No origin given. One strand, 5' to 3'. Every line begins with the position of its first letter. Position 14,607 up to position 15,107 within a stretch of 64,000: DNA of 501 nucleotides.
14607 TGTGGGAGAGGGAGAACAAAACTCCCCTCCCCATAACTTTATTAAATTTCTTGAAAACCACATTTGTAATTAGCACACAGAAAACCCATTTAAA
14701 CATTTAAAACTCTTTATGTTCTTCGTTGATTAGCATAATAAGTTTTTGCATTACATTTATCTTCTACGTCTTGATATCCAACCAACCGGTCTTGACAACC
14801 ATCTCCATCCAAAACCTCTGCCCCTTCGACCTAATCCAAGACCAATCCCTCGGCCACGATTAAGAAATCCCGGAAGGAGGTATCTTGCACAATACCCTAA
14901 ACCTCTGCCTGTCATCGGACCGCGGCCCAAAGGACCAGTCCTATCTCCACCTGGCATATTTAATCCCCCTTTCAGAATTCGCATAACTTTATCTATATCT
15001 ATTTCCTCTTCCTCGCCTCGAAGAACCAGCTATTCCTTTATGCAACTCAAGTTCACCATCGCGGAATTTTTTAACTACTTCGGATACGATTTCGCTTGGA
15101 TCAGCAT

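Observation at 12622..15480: Conserved-but-uncharacterised Fe-S/MinD-like ATPase pair with NifX-like and Gly/Arg-rich small protein genes, behind a near-consensus promoter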

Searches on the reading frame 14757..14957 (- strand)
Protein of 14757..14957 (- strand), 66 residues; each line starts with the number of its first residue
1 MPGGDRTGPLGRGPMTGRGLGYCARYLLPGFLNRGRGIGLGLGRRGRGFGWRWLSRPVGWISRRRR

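Call 4: search_protein_families(library=pfam, proteins=[window:14757-14957:-], max_evalue=0.01)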
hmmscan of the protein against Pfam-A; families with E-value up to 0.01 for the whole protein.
window:14757-14957:- (66 aa): 1 family
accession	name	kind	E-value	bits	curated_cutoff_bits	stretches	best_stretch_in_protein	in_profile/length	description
PF17253.7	DUF5320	-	1.9e-16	61.4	27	1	1-56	1-57/99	Family of unknown function (DUF5320)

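Call 7: search_protein_families(library=ncbifam, proteins=[window:14757-14957:-], max_evalue=0.01)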
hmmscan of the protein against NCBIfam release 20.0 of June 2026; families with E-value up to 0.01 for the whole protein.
window:14757-14957:- (66 aa): 0 families

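Call 18: find_homologous_proteins(query=window:14757-14957:-, max_evalue=0.001)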
Query window:14757-14957:- (66 aa): 313 proteins with E <= 0.001 among 588 candidates; the best 120 are listed.
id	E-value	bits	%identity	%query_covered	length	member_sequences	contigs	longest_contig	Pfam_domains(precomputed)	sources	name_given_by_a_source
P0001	2.0e-34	135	100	100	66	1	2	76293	PF17253.8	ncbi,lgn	-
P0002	2.7e-24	102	78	100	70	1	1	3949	PF17253.8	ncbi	-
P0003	1.9e-11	61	76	50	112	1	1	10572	PF17253.8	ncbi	-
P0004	2.9e-11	61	79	50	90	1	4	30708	PF17253.8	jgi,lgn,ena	-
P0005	5.4e-11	60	79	50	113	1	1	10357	PF17253.8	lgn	-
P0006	6.6e-11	60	76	50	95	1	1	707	PF17253.8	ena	-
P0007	1.7e-10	58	79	50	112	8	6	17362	PF17253.8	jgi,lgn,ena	-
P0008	2.9e-10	58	76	50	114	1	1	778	PF17253.8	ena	-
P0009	3.8e-10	57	70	56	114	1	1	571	PF17253.8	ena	-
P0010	4.1e-10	57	80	53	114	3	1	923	PF17253.8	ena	-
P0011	5.3e-10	57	73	50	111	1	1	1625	PF17253.8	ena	-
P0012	5.9e-10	57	73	50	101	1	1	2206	PF17253.8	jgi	-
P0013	6.0e-10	57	76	50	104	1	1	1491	PF17253.8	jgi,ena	-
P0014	9.2e-10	56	73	50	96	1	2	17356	PF17253.8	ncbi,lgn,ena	-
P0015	9.3e-10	56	79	44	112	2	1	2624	PF17253.8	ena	-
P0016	1.2e-9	56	76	50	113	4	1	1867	PF17253.8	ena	-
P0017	1.3e-9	56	59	92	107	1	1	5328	PF17253.8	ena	-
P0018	1.4e-9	55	77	47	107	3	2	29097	PF17253.8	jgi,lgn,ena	-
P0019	1.6e-9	55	76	50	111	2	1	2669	PF17253.8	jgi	-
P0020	2.4e-9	55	69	79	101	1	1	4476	PF17253.8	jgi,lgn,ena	-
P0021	2.5e-9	55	76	52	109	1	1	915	PF17253.8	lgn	-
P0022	2.6e-9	55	53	94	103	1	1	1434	PF17253.8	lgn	-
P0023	3.4e-9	54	76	50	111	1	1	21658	PF17253.8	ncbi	-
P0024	3.4e-9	54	76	50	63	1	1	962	PF17253.8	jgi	-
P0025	4.0e-9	54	68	56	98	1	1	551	PF17253.8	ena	-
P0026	4.2e-9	54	76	50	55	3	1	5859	PF17253.8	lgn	-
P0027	4.4e-9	54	73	47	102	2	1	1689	PF17253.8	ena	-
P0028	5.2e-9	54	67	50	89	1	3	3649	PF17253.8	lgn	-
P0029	5.3e-9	54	68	62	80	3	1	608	PF17253.8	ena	-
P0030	7.1e-9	53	76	50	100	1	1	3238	PF17253.8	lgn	-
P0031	8.0e-9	53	73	64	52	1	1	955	PF17253.8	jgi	-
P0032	8.2e-9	53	55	91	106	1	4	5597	PF17253.8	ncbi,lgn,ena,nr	ncbi:MAG: DUF5320 domain-containing protein [Methanosarcinales archaeon]|nr:DUF5320 domain-containin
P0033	1.1e-8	53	79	50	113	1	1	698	PF17253.8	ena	-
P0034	1.3e-8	52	72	44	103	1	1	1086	PF17253.8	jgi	jgi:hypothetical protein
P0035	1.3e-8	52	73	50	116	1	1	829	PF17253.8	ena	-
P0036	1.4e-8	52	70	65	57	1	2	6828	PF17253.8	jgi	-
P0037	1.4e-8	52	76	50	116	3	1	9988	PF17253.8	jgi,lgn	-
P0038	1.4e-8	52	76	50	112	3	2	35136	PF17253.8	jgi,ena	-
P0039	1.6e-8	52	74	47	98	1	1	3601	PF17253.8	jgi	-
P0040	1.6e-8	52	73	50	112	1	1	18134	PF17253.8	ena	-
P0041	1.9e-8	52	76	50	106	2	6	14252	PF17253.8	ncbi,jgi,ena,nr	ncbi:MAG TPA: DUF5320 domain-containing protein [archaeon]|nr:DUF5320 domain-containing protein [arc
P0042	1.9e-8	52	69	48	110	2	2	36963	PF17253.8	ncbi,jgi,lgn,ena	-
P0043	2.1e-8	52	79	50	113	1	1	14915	PF17253.8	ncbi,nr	ncbi:MAG: DUF5320 domain-containing protein [Candidatus Krumholzibacteriota bacterium]|nr:DUF5320 do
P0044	2.1e-8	52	76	50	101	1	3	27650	PF17253.8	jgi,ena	-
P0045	2.3e-8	52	70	50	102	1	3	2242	PF17253.8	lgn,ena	-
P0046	2.5e-8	51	68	52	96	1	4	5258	PF17253.8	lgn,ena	-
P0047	2.7e-8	51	76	50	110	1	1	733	PF17253.8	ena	-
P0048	2.8e-8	51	76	50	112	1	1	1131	PF17253.8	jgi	jgi:hypothetical protein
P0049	3.0e-8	51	76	50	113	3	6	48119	PF17253.8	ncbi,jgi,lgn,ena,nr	ncbi:hypothetical protein AYK20_00995 [Thermoplasmatales archaeon SG8-52-1]|nr:MAG: hypothetical pro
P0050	3.8e-8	51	73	50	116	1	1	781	PF17253.8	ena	-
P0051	4.6e-8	51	67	79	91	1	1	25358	PF17253.8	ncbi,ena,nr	ncbi:MAG: DUF5320 domain-containing protein [Nanoarchaeota archaeon]|nr:DUF5320 domain-containing pr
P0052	5.0e-8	51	70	50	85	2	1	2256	PF17253.8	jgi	jgi:hypothetical protein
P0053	5.1e-8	51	63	79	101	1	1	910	PF17253.8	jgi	jgi:hypothetical protein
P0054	5.7e-8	50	68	62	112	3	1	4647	PF17253.8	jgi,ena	-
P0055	5.7e-8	50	73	56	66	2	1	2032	PF17253.8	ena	-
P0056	6.9e-8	50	76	44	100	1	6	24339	PF17253.8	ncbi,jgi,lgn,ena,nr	ncbi:DUF5320 domain-containing protein [Candidatus Aerophobetes bacterium]|nr:DUF5320 domain-contain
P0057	6.9e-8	50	81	47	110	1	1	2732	PF17253.8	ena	-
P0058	6.9e-8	50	73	50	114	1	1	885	PF17253.8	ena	-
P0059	7.4e-8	50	81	47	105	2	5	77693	PF17253.8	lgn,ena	-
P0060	8.5e-8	50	76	56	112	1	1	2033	PF17253.8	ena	-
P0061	1.1e-7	49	59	79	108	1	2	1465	PF17253.8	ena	-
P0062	1.1e-7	49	77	47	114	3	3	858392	PF17253.8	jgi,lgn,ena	-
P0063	1.1e-7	49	76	50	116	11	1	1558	PF17253.8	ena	-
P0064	1.1e-7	49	61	74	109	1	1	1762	PF17253.8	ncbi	-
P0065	1.3e-7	49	76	52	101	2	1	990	PF17253.8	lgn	-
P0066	1.3e-7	49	73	50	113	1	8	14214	PF17253.8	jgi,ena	-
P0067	1.3e-7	49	76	50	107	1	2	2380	PF17253.8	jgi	jgi:hypothetical protein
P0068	1.4e-7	49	76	50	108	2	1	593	PF17253.8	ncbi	-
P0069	1.4e-7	49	67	50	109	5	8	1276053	PF17253.8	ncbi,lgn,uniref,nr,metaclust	ncbi:hypothetical protein TAGGR_1439 [Thermodesulfovibrio aggregans]|uniref:DUF5320 domain-containin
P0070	1.4e-7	49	52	92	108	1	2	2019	PF17253.8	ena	-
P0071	1.4e-7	49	64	79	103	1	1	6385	PF17253.8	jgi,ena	-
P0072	1.5e-7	49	70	50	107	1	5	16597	PF17253.8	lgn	-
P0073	1.7e-7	49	77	47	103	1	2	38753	PF17253.8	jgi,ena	-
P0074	1.9e-7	49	76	50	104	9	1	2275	PF17253.8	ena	-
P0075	2.2e-7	48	76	50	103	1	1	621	PF17253.8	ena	-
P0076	2.3e-7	48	78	48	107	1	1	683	PF17253.8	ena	-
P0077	2.3e-7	48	46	74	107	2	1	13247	PF17253.8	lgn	-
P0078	2.4e-7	48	77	47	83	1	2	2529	PF17253.8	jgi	-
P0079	2.4e-7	48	73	50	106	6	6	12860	PF17253.8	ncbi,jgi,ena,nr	ncbi:MAG TPA: DUF5320 domain-containing protein [Candidatus Nanoarchaeia archaeon]|nr:DUF5320 domain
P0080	2.4e-7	48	74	53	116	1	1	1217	PF17253.8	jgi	jgi:hypothetical protein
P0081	2.9e-7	48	70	50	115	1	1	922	PF17253.8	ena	-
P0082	3.2e-7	48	65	56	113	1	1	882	PF17253.8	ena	-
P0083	3.3e-7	48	77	47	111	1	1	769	PF17253.8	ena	-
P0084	3.6e-7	48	66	62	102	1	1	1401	PF17253.8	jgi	jgi:hypothetical protein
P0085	3.8e-7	48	83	36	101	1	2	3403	PF17253.8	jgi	jgi:hypothetical protein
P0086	4.6e-7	47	76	52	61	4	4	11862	PF17253.8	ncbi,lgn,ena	-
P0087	4.6e-7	47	76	50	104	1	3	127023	PF17253.8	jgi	jgi:hypothetical protein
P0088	5.0e-7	47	79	50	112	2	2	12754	PF17253.8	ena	-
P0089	5.1e-7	47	88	39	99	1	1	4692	PF17253.8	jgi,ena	-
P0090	5.7e-7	47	70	50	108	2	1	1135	PF17253.8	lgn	-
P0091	6.0e-7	47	70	50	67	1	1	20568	PF17253.8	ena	-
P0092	6.0e-7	47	73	50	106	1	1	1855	PF17253.8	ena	-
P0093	6.0e-7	47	76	50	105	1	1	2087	PF17253.8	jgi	-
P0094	6.3e-7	47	76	50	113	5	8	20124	PF17253.8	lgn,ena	-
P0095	6.3e-7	47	73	50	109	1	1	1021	PF17253.8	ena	-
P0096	6.5e-7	47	61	55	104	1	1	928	PF17253.8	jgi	jgi:hypothetical protein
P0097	6.9e-7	47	56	85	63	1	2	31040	PF17253.8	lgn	-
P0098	7.1e-7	47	79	50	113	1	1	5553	PF17253.8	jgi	jgi:hypothetical protein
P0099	7.2e-7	47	76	50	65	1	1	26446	PF17253.8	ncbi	-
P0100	7.4e-7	47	69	48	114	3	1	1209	PF17253.8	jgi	-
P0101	7.6e-7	47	77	47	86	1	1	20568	PF17253.8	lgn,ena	-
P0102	7.7e-7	47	70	50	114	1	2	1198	PF17253.8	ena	-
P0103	8.0e-7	47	76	56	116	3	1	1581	PF17253.8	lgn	-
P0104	9.3e-7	46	76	50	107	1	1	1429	PF17253.8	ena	-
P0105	9.4e-7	46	74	47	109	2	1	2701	PF17253.8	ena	-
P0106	9.7e-7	46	73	50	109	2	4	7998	PF17253.8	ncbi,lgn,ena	-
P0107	1.0e-6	46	67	50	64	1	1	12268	PF17253.8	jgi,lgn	-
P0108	1.0e-6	46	79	50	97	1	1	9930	PF17253.8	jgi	jgi:hypothetical protein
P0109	1.1e-6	46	76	52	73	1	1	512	PF17253.8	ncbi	-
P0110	1.2e-6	46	73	50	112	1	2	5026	PF17253.8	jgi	jgi:hypothetical protein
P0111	1.3e-6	46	71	53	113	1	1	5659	PF17253.8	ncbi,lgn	ncbi:MAG: DUF5320 domain-containing protein [Bacillota bacterium]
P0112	1.3e-6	46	70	50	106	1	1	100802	PF17253.8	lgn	-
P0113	1.7e-6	46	96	36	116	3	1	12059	PF17253.8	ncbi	-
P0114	2.1e-6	45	58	76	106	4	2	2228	PF17253.8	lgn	-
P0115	2.1e-6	45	76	50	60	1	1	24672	PF17253.8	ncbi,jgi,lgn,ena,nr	ncbi:MAG: hypothetical protein DSY33_03955 [Archaeoglobus sp.]|nr:MAG: hypothetical protein DSY33_03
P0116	2.1e-6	45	79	50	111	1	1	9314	PF17253.8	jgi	jgi:hypothetical protein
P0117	2.3e-6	45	79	50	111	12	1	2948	PF17253.8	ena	-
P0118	2.5e-6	45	68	47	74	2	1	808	PF17253.8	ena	-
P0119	2.5e-6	45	61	83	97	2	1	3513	PF17253.8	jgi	jgi:hypothetical protein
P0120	2.5e-6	45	71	47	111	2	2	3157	PF17253.8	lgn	-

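Call 19: find_encoding_contigs(protein=P0001, flank=6000, max_places=4)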
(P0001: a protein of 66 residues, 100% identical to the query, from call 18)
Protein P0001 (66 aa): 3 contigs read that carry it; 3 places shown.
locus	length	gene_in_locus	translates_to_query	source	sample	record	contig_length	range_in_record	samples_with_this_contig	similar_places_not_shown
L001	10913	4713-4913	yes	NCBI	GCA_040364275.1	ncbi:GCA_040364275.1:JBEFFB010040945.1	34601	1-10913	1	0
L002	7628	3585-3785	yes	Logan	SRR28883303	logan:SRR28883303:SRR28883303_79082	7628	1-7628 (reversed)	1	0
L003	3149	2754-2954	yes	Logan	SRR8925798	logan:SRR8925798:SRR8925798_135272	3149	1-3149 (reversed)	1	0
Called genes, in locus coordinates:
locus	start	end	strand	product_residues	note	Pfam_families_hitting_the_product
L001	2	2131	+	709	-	?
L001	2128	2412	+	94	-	PF02583:Trns_repr_metal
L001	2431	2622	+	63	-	PF00403:HMA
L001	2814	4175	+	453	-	PF00144:Beta-lactamase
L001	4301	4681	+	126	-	PF02579:Nitro_FeMo-Co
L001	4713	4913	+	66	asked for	PF17253:DUF5320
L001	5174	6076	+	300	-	PF01656:CbiA, PF10609:ParA, PF12838:Fer4_7 (faint), PF00037:Fer4 (weak), PF13187:Fer4_9 (faint), PF14697:Fer4_21 (weak), PF00037:Fer4 (weak)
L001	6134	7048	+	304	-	PF01656:CbiA, PF12838:Fer4_7 (faint), PF25160:LdpA_Fe-S-bd (faint), PF13237:Fer4_10 (weak), PF14697:Fer4_21, PF13187:Fer4_9 (weak), PF00037:Fer4 (weak), PF10609:ParA (weak), +2 more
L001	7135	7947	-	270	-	PF04951:Peptidase_M55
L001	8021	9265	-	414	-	PF03702:AnmK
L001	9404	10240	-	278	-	PF01177:Asp_Glu_race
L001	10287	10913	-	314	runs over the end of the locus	PF01073:3Beta_HSD (weak), PF01370:Epimerase, PF02719:Polysacc_synt_2 (faint), PF04321:RmlD_sub_bind, PF16363:GDP_Man_Dehyd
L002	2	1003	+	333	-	?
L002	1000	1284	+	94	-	PF02583:Trns_repr_metal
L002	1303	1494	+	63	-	PF00403:HMA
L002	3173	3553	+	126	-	PF02579:Nitro_FeMo-Co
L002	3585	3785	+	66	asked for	PF17253:DUF5320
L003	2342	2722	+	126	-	PF02579:Nitro_FeMo-Co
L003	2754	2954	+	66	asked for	PF17253:DUF5320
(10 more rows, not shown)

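Call 20: find_encoding_contigs(protein=P0002, flank=6000, max_places=4)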
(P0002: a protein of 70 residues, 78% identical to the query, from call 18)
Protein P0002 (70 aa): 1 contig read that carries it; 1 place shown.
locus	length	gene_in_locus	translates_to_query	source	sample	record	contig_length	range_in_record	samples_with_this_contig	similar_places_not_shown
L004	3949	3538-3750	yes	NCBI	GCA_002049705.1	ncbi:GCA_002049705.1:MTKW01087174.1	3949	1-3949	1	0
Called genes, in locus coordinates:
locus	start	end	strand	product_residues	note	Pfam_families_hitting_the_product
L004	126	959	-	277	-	PF06782:UPF0236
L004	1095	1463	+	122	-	PF01979:Amidohydro_1, PF07969:Amidohydro_3 (weak)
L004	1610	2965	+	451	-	PF00144:Beta-lactamase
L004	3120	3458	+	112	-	PF02579:Nitro_FeMo-Co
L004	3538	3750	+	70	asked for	PF17253:DUF5320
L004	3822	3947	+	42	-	?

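Call 26: find_related_loci(query=A1, collection=genome_contigs, flank=8000)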
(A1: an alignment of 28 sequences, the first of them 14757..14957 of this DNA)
Query A1 (66 aa) in genome_contigs; peptide patterns used: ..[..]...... (x = any residue, [..] = any of these).
599 stretches matched a pattern (row limit reached: there are more); 566 encode a relative of the query (tblastn E <= 1e-3); the best 80 are kept; 80 distinct loci.
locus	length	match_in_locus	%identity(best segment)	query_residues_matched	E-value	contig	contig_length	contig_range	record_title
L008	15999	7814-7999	53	1-62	7e-15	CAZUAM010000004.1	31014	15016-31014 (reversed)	MAG TPA_asm: uncultured Planctomycetaceae bacterium isolate binchicken_co262_366 genome assembly, contig: NODE_1300_leng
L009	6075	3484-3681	56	1-60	1e-13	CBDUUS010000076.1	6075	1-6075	MAG TPA_asm: uncultured bacterium isolate SRR22302353_concoct_153 genome assembly, contig: ERZ25073599.7944, whole genom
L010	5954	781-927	66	1-53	2e-13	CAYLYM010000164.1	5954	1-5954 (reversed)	MAG TPA_asm: uncultured Calditrichaceae bacterium isolate binchicken_co19_583 genome assembly, contig: NODE_23634_length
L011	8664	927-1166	48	1-66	3e-13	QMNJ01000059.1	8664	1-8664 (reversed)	MAG: Candidatus Coatesbacteria bacterium isolate B26_G2 B26_Guay2_scaffold_03156, whole genome shotgun sequence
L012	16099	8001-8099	76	1-33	6e-13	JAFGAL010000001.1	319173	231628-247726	MAG: Candidatus Zixiibacteriota bacterium isolate Zod_maxbin.0182_1 k87_55232, whole genome shotgun sequence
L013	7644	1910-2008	76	1-33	8e-13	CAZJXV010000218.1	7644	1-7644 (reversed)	MAG TPA_asm: uncultured Verrucomicrobiota bacterium isolate binchicken_co334_105 genome assembly, contig: NODE_18464_len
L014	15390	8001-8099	76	1-33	7e-13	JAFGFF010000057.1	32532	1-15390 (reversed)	MAG: Pirellulales bacterium isolate Zod_Metabat.1299 k87_1533877, whole genome shotgun sequence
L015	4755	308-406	79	1-33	8e-13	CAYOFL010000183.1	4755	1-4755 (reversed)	MAG TPA_asm: uncultured Ignavibacteria bacterium isolate binchicken_co211_253 genome assembly, contig: NODE_15476_length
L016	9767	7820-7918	79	1-33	1e-12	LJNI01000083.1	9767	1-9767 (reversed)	MAG: candidate division TA06 bacterium DG_78 WOR1_52_54_9921, whole genome shotgun sequence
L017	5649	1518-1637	68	1-40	1e-12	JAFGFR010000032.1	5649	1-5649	MAG: Victivallales bacterium isolate Zod_Metabat.1329 k87_1456357, whole genome shotgun sequence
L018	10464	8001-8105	77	1-35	1e-12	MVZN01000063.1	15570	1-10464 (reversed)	MAG: Spirochaetes bacterium ADurb.BinA120 BWY96_contig000063, whole genome shotgun sequence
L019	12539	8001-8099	76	1-33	2e-12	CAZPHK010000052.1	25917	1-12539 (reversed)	MAG TPA_asm: uncultured Acidobacteriota bacterium isolate binchicken_co129_133 genome assembly, contig: NODE_5106_length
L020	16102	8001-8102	74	1-34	2e-12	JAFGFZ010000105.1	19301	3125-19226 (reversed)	MAG: Pirellulales bacterium isolate Zod_Metabat.1355 k87_1438649, whole genome shotgun sequence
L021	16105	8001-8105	74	1-35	2e-12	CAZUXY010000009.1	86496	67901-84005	MAG TPA_asm: uncultured Leptospirales bacterium isolate binchicken_co27_239 genome assembly, contig: NODE_408_length_864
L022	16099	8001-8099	79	1-33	2e-12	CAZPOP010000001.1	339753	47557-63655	MAG TPA_asm: uncultured Ignavibacteria bacterium isolate SRP214966_co5_260 genome assembly, contig: NODE_1_length_339753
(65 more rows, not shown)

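Call 64: search_protein_representatives(alignment_id=A1)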
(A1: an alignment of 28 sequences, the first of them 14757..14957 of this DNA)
Query: 28 sequences, 99 profile positions. Proteins with E-value up to 0.001 (for the whole library): 8697; up to 1e-10: 4016; up to 1e-30: 4. The best 150 are listed.
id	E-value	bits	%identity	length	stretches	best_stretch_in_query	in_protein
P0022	7.5e-33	129.3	-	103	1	1-98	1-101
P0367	1.6e-31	125.1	-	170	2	1-95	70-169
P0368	2.2e-31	124.6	-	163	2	1-96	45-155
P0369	7.1e-31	123.0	-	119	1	1-98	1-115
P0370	1.1e-30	122.4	-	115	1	1-97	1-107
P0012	4.0e-30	120.6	-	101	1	1-96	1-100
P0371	1.3e-29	119.0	-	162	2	1-96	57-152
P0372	2.0e-29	118.4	-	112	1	1-97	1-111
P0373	2.2e-29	118.2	-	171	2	1-97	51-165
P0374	2.8e-29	117.9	-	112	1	1-98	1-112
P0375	3.0e-29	117.8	-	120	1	1-98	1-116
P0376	6.4e-29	116.7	-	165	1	1-98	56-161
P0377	6.5e-29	116.7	-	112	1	1-98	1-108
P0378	1.3e-28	115.7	-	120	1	1-98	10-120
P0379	1.3e-28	115.7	-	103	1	1-95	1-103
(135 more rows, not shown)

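Call 71: predict_structure(alignment_id=A1)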
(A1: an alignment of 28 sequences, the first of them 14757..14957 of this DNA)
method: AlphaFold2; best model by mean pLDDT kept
length: 66 residues; sequences in the alignment: 28
mean_pLDDT: 51.8   pTM: 0.11
mean pLDDT of the five models: 51.8, 49.8, 47.7, 47.3, 47.2
residues with pLDDT >= 90: 0; 70-90: 0; 50-70: 46; < 50: 20
segments of 3 or more residues with pLDDT < 50: 1-3, 20-29, 31-33
pLDDT, mean of each block of 10 residues (from residue 1): 50 51 48 51 54 54 55
secondary structure, 60 per line:
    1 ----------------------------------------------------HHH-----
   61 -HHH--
elements in order:
